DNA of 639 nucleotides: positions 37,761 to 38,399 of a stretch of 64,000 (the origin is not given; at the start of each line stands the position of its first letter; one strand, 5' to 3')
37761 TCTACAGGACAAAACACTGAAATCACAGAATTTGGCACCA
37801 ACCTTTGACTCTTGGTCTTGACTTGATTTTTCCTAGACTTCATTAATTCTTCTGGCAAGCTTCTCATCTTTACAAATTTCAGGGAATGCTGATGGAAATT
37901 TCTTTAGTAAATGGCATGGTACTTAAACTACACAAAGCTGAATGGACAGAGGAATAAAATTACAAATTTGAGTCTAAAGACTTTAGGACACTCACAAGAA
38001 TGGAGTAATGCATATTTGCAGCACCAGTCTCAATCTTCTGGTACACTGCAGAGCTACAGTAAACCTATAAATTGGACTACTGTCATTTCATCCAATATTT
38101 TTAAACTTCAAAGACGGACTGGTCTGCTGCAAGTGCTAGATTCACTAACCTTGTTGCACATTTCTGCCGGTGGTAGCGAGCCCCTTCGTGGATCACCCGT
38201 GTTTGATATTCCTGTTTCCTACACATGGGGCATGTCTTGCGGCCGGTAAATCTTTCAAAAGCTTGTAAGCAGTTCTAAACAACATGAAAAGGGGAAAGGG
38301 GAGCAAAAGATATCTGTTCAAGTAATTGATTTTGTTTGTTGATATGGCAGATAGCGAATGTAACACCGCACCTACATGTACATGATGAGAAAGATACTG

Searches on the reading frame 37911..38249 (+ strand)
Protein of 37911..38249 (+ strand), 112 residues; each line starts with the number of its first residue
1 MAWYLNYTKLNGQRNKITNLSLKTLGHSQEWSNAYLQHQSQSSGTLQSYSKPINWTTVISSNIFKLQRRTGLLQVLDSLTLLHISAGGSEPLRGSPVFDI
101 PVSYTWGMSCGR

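Call 66: search_protein_families(library=pfam, proteins=[window:37911-38249:+], max_evalue=0.01)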
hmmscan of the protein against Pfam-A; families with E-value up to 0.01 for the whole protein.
window:37911-38249:+ (112 aa): 1 family
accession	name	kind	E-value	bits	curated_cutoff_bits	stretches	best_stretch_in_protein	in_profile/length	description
PF16227.11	DUF4886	-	0.0062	16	26.7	1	6-53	56-105/242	Domain of unknown function (DUF4886)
